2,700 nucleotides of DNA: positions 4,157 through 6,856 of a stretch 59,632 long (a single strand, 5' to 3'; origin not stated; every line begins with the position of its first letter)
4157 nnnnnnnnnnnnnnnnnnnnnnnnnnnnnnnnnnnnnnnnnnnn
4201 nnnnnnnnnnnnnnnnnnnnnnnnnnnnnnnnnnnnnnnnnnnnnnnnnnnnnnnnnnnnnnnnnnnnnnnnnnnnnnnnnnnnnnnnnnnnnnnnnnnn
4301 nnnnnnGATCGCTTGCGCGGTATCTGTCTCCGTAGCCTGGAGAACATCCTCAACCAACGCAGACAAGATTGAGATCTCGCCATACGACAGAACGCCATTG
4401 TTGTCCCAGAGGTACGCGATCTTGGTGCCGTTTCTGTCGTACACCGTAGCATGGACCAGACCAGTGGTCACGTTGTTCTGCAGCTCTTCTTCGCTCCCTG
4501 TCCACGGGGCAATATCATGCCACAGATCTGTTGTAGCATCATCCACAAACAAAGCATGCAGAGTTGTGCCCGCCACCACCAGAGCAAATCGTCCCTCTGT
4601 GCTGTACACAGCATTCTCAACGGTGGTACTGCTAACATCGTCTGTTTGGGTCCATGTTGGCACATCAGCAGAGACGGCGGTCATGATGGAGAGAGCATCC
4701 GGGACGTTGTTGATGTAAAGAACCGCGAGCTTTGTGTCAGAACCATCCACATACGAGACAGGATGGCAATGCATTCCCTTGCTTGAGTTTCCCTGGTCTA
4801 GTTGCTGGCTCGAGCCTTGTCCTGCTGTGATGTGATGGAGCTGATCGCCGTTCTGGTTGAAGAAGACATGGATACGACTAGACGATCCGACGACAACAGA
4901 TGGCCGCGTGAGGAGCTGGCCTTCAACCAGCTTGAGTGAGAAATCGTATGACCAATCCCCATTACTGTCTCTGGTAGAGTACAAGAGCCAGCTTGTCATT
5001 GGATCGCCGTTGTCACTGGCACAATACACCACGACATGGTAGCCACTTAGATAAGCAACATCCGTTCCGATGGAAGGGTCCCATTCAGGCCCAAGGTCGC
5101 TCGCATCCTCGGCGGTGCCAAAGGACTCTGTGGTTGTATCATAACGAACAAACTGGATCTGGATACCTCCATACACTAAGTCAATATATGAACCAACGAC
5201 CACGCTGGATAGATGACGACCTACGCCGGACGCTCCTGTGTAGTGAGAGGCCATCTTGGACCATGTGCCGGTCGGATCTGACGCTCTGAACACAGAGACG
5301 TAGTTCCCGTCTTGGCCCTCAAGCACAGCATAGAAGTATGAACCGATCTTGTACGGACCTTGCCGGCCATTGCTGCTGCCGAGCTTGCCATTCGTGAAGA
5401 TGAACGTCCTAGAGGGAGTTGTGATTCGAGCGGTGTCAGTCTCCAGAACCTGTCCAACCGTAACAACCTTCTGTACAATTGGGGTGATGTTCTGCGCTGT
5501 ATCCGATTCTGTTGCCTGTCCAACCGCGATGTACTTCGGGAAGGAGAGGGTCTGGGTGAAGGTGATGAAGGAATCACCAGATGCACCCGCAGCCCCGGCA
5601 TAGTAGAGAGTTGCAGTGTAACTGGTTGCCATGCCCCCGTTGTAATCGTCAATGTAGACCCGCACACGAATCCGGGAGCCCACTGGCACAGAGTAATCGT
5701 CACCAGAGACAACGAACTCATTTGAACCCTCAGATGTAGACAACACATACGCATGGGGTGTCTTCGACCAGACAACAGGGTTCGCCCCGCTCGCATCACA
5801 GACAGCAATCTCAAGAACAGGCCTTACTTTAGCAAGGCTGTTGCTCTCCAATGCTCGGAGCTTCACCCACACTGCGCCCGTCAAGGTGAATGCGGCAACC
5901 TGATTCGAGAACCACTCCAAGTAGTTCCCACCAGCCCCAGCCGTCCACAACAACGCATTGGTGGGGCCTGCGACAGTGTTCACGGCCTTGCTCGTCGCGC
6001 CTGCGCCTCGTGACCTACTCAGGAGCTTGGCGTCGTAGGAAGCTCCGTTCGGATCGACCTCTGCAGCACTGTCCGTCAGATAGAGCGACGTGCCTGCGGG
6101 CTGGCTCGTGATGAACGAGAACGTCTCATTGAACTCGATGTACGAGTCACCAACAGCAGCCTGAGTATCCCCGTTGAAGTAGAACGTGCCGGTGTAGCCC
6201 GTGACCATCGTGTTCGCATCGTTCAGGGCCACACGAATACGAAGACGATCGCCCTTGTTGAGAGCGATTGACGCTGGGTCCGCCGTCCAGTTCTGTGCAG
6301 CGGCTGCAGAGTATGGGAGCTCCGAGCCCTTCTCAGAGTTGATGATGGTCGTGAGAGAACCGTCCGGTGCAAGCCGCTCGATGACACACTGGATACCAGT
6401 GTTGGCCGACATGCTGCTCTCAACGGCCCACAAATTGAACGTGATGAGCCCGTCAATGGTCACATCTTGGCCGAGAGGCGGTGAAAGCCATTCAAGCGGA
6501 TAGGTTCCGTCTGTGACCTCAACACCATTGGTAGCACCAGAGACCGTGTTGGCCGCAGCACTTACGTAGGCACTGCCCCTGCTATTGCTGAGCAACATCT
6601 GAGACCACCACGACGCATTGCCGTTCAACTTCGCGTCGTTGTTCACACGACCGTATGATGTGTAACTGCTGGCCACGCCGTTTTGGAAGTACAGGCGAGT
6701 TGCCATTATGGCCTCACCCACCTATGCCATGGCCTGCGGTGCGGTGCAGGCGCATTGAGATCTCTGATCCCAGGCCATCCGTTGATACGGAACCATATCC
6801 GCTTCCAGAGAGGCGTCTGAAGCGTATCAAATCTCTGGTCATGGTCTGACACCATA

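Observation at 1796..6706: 1636-aa protein with about 40 tandem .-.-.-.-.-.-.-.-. repeats, a propeller-like core and duplicated N-terminal domains; repeat family not recognised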

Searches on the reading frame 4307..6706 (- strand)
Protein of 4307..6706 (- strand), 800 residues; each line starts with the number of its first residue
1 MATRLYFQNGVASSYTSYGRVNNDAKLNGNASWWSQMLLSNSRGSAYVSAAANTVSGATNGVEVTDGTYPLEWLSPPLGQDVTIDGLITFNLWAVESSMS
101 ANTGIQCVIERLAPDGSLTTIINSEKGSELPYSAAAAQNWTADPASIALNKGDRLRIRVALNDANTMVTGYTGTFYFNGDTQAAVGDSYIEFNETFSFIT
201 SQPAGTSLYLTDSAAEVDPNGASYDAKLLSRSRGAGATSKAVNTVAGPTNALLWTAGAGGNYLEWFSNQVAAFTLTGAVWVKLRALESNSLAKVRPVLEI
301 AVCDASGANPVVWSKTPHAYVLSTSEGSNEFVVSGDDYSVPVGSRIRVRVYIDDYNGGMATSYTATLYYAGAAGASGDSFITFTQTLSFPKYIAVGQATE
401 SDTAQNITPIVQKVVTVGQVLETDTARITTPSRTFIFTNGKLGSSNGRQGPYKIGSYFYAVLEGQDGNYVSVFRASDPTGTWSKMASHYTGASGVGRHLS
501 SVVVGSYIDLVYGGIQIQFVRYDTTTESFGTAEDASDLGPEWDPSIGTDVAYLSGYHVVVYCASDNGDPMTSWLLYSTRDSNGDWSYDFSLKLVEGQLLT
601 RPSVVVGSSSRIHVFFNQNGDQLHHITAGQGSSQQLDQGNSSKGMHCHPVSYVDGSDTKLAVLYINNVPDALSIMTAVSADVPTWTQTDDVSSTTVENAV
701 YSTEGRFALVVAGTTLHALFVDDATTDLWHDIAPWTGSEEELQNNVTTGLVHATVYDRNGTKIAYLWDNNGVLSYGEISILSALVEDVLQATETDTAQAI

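Call 50: predict_structure(alignment_id=A1)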
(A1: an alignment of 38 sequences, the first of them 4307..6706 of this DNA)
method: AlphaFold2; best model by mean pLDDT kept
length: 800 residues; sequences in the alignment: 38
mean_pLDDT: 66.2   pTM: 0.56
mean pLDDT of the five models: 66.2, 63.4, 62.9, 62.6, 62.5
residues with pLDDT >= 90: 332; 70-90: 63; 50-70: 65; < 50: 340
segments of 3 or more residues with pLDDT < 50: 393-450, 490-579, 586-708, 720-736, 747-753, 765-800
pLDDT, mean of each block of 10 residues (from residue 1): 90 67 87 91 95 93 95 95 97 97 97 93 97 96 97 96 93 98 98 94 94 93 91 92 89 83 96 95 97 95 96 93 96 95 97 90 96 95 94 49 43 34 38 34 40 69 64 69 65 38 29 33 31 31 31 33 37 44 47 32 27 30 30 32 30 30 34 32 35 34 43 49 39 50 50 50 47 38 42 40
secondary structure, 60 per line:
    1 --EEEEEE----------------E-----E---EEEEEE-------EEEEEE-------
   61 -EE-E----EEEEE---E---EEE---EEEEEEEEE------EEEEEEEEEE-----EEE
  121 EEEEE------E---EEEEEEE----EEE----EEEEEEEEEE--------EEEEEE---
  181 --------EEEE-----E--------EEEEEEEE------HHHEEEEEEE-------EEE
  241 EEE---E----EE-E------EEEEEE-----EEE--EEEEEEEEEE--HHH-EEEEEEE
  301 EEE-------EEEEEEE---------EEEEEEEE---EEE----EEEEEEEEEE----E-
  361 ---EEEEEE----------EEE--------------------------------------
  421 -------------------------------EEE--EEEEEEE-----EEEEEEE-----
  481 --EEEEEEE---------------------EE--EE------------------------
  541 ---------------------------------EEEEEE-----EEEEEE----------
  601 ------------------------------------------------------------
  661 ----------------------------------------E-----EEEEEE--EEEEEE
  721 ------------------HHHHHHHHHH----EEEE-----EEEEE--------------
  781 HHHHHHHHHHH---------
elements in order (helices of 4 or more, strands of 3 or more residues): E3-8 E35-40 E48-53 E70-74 E82-84 E88-96 E103-112 E118-125 E136-142 E147-149 E154-163 E172-177 E189-192 E207-214 E224-230 E238-243 E262-267 E273-275 E278-287 E294-303 E311-317 E327-334 E338-340 E345-354 E364-369 E380-382 E452-454 E457-463 E469-475 E483-489 E574-579 E585-590 E707-712 E715-720 H739-748 E753-756 E762-766 H781-791

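Call 55: fold_search(model_id=the predicted structure, library=pdb)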
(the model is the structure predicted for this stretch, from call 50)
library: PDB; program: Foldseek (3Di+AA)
matches with E <= 10: 1047; with E <= 0.001: 52
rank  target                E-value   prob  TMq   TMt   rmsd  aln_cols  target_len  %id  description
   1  9b8i                  6.0e-06  0.96  0.10  0.11  22.5       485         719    8  Cryo-EM structure of the E. coli cellulose synthase BcsB-BcsC fusion protein (released 2025-02-19)
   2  8yzo                  7.7e-06  1.00  0.17  0.26   8.2       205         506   18  Crystal structural analysis of PaL mutant L297M (released 2024-04-17)
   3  8yzn                  1.3e-05  1.00  0.17  0.27   8.2       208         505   18  Crystal structural analysis of PaL (released 2024-04-17)
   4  7kwb_B                1.4e-05  0.98  0.10  0.18  18.2       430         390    9  Surface glycan-binding protein B from Bacteroides thetaiotaomicron (released 2021-02-17)
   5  4xup_A                1.5e-05  0.99  0.10  0.21  19.6       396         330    8  Structure of the N-terminal CBM22-1-CBM22-2 tandem domain from Paenibacillus barcinonensis Xyn10C (released 2015-06-03)
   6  9k48                  1.8e-05  1.00  0.16  0.21   7.8       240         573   12  Bacetrial Cocaine Esterase with mutations T172R/G173Q/V116K/S117A/A51K (released 2024-12-18)
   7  1l7r                  1.9e-05  1.00  0.16  0.21   7.6       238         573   13  Tyr44Phe Mutant of Bacterial Cocaine Esterase cocE (released 2003-02-11)
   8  7kwb_A                2.2e-05  1.00  0.12  0.21  17.1       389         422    8  Surface glycan-binding protein B from Bacteroides thetaiotaomicron (released 2021-02-17)
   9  7f65                  2.4e-05  1.00  0.16  0.21   7.8       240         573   12  Bacetrial Cocaine Esterase with mutations T172R/G173Q/V116K/S117A/A51L, bound to benzoic acid (released 2021-09-15)
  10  4xup_F                2.5e-05  0.98  0.10  0.20  21.1       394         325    8  Structure of the N-terminal CBM22-1-CBM22-2 tandem domain from Paenibacillus barcinonensis Xyn10C (released 2015-06-03)
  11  1l7q                  2.9e-05  1.00  0.17  0.23   7.1       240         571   12  Ser117Ala Mutant of Bacterial Cocaine Esterase cocE (released 2003-02-11)
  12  4xup_D                2.9e-05  0.98  0.10  0.20  20.3       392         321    8  Structure of the N-terminal CBM22-1-CBM22-2 tandem domain from Paenibacillus barcinonensis Xyn10C (released 2015-06-03)
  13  3pui                  3.4e-05  1.00  0.16  0.22   8.8       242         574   13  Cocaine Esterase with mutations G4C, S10C (released 2011-09-21)
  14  3i2h                  3.6e-05  1.00  0.17  0.23   8.4       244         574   12  Cocaine Esterase with mutation L169K, bound to DTT adduct (released 2010-06-16)
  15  3i2i                  3.6e-05  1.00  0.15  0.21   9.0       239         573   12  Cocaine Esterase with mutation T172R, bound to DTT adduct (released 2010-06-16)
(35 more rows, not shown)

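Call 74: fold_search(model_id=the predicted structure, library=viral)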
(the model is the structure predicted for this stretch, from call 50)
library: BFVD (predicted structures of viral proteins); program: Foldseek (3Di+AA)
matches with E <= 10: 700; with E <= 0.001: 77
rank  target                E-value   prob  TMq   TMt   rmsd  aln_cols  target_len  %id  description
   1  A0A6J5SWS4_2          6.7e-10  1.00  0.18  0.12  45.0       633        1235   16  Collagen triple helix repeat [uncultured Caudovirales phage]
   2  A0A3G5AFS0            8.1e-09  1.00  0.18  0.13  55.6       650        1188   13  Uncharacterized protein [Solivirus sp.]
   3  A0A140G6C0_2          1.0e-08  1.00  0.10  0.09  60.1       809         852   13  Minor tail protein [Arthrobacter phage KellEzio]
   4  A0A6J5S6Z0            1.4e-08  1.00  0.19  0.34  19.4       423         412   11  Uncharacterized protein [uncultured Caudovirales phage]
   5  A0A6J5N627            1.7e-08  1.00  0.19  0.23  42.2       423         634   12  Collagen triple helix repeat [uncultured Caudovirales phage]
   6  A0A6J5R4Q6            2.8e-08  1.00  0.17  0.16  50.9       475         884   12  Uncharacterized protein [uncultured Caudovirales phage]
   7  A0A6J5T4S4            4.0e-08  1.00  0.20  0.42   4.5       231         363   18  Uncharacterized protein [uncultured Caudovirales phage]
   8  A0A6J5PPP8            4.6e-08  1.00  0.18  0.13  62.0       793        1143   13  Peptidase S74 domain-containing protein [uncultured Caudovirales phage]
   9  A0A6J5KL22            6.1e-08  1.00  0.20  0.27   4.5       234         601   21  Uncharacterized protein [uncultured Caudovirales phage]
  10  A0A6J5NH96            9.9e-08  1.00  0.18  0.23   9.9       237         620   16  Collagen triple helix repeat [uncultured Caudovirales phage]
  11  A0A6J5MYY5            1.4e-07  1.00  0.17  0.19  44.2       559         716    9  Uncharacterized protein [uncultured Caudovirales phage]
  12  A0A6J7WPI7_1          1.7e-07  1.00  0.18  0.16  52.0       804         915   11  Intramolecular chaperone auto-processing domain containing protein [uncultured Caudovirales phage]
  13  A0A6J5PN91            3.4e-07  1.00  0.19  0.28  21.3       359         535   10  Uncharacterized protein [uncultured Caudovirales phage]
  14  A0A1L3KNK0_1          3.4e-07  1.00  0.13  0.09  38.2       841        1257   11  (no name in the UniProt tables at hand)
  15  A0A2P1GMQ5            7.4e-07  0.99  0.10  0.11  27.9       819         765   11  Capsid protein [Guangdong fish caecilians hepevirus]
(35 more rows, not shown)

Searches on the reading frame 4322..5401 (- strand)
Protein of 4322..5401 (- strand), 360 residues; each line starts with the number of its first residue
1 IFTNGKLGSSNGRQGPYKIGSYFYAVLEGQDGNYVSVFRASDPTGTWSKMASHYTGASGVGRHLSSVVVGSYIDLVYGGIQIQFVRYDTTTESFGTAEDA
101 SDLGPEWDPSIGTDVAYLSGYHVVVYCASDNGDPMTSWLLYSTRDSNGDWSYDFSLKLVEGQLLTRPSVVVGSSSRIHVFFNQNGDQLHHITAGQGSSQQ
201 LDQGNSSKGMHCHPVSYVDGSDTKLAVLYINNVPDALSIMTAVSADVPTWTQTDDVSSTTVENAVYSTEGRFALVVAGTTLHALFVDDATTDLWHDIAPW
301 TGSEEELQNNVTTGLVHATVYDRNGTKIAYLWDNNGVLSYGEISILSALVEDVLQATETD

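Call 31: search_protein_families(library=pfam, proteins=[window:4322-5401:-], max_evalue=10)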
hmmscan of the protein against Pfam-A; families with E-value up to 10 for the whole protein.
window:4322-5401:- (360 aa): 1 family
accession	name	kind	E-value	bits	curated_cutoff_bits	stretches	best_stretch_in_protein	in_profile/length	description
PF12341.14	Mcl1_mid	-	0.058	13.2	31.5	1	112-192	58-139/291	Minichromosome loss protein, Mcl1, middle region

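Call 32: find_homologous_proteins(query=window:4322-5401:-, max_evalue=0.001)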
Query window:4322-5401:-: 3604 candidates shared short words with the query, none scored E <= 0.001.

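Call 76: search_protein_families(library=ncbifam, proteins=[window:4322-5401:-], max_evalue=0.1)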
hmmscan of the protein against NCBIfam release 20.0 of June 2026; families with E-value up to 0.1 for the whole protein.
window:4322-5401:- (360 aa): 0 families

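Call 110: search_solved_structures(query=window:4322-5401:-, max_evalue=10, show_alignments=1)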
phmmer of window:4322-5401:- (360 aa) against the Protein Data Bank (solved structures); distinct sequences matched with E-value up to 10: 0.

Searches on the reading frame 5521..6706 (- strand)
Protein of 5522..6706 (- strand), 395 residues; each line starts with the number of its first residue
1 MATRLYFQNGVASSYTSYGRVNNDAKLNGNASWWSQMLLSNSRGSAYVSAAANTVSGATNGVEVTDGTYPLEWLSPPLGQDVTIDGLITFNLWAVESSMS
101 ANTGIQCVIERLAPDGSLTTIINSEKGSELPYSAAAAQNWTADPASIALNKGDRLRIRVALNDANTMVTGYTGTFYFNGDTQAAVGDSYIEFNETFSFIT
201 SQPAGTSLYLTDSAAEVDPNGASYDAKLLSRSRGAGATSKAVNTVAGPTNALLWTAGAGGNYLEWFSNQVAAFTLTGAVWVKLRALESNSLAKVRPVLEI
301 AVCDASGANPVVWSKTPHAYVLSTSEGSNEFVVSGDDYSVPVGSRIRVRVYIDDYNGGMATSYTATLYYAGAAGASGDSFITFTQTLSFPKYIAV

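Call 21: find_homologous_proteins(query=window:5521-6706:-, max_evalue=0.001)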
Query window:5521-6706:- (395 aa): 50 proteins with E <= 0.001 among 8000 candidates.
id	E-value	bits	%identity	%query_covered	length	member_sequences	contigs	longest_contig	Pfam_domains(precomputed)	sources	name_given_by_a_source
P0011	6.6e-100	353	50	98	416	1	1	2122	-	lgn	-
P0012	3.0e-95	338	50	98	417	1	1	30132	-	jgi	jgi:hypothetical protein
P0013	7.4e-91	323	47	98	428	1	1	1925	PF08530.17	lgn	-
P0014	6.7e-89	317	48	93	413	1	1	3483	-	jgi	jgi:hypothetical protein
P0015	1.0e-86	310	46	100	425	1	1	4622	-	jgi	jgi:hypothetical protein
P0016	1.3e-86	309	50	85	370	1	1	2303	-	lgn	-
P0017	1.4e-85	306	45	98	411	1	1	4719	-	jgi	jgi:hypothetical protein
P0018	3.2e-85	305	48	98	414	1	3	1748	-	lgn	-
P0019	4.6e-85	304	46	98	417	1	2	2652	-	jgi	jgi:hypothetical protein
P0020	2.0e-84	302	46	98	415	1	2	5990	-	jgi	jgi:hypothetical protein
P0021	8.0e-84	300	46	98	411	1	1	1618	-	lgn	-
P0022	1.4e-81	293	47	89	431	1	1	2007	-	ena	-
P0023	2.3e-81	292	44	98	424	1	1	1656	-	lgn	-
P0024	3.7e-81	291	44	100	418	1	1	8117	-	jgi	jgi:hypothetical protein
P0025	2.0e-80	289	43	100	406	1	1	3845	-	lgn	-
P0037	9.5e-71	257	41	98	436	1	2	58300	-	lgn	-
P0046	2.2e-63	233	39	98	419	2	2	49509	-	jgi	-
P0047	5.4e-63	231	47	51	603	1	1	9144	PF08530.17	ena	-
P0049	3.3e-58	216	42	53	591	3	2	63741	-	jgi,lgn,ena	-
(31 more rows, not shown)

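Call 26: find_encoding_contigs(protein=P0037, flank=10000, max_places=2)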
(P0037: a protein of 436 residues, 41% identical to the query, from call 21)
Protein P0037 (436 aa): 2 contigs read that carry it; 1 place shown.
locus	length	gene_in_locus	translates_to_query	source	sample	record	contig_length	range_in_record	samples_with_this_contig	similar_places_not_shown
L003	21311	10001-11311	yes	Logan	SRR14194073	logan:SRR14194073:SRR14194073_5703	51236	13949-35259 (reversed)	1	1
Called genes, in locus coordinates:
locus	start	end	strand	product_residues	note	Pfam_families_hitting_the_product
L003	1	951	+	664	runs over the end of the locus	-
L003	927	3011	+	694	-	PF04233:Phage_Mu_F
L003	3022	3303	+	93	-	-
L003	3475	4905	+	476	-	-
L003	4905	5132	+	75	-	-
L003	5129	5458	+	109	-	PF20137:BubE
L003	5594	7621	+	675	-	-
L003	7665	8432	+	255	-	-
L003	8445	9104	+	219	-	-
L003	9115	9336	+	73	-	-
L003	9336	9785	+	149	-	-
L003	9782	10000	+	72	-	-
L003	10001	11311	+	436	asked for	-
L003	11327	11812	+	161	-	-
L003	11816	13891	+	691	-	-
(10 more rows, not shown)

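Call 27: find_encoding_contigs(protein=P0046, flank=10000, max_places=2)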
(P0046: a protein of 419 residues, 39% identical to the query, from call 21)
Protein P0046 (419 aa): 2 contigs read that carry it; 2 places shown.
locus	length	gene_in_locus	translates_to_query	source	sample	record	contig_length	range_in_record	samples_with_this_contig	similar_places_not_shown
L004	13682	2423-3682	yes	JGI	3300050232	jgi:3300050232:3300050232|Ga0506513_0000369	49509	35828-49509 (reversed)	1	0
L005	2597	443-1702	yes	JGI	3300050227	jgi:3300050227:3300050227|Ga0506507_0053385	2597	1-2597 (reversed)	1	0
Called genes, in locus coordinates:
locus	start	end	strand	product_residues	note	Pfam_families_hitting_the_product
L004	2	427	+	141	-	?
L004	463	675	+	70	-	-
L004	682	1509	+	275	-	-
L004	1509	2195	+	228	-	-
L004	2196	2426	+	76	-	-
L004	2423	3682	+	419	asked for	-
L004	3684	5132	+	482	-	-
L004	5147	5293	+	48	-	-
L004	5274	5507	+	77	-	-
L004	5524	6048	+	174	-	PF01551:Peptidase_M23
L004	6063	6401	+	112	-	-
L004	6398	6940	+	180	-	-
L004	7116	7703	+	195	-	-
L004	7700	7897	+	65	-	-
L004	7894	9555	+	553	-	PF03837:RecT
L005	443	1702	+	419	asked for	-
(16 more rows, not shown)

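Call 60: search_dna_similar(query=window:5522-6706:-, collection=phages, mode=protein, max_rows=30, max_evalue=0.001)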
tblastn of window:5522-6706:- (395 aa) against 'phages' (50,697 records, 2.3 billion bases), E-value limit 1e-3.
No match.

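Call 72: find_encoding_contigs(protein=P0049, flank=10000, max_places=1)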
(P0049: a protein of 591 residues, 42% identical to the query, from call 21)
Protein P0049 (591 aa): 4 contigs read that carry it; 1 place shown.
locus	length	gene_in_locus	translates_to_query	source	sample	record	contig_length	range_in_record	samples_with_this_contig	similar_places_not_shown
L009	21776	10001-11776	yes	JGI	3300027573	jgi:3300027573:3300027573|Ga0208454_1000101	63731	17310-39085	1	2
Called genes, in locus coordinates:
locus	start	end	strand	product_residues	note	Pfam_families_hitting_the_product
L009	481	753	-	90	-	-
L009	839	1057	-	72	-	-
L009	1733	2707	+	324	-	-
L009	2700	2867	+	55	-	-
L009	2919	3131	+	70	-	-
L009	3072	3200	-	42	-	-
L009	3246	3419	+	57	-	-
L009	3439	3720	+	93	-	-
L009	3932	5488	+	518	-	-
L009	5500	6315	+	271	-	PF01551:Peptidase_M23 (faint)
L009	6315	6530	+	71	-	-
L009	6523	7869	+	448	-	PF06074:Portal_Mu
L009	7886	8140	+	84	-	-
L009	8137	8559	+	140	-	-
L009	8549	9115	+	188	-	PF23140:Gp80 (weak)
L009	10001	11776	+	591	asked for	-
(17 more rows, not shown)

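Call 76: search_protein_families(library=ncbifam, proteins=[window:5522-6706:-], max_evalue=0.1)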
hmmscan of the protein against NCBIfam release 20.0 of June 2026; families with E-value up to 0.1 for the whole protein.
window:5522-6706:- (395 aa): 0 families
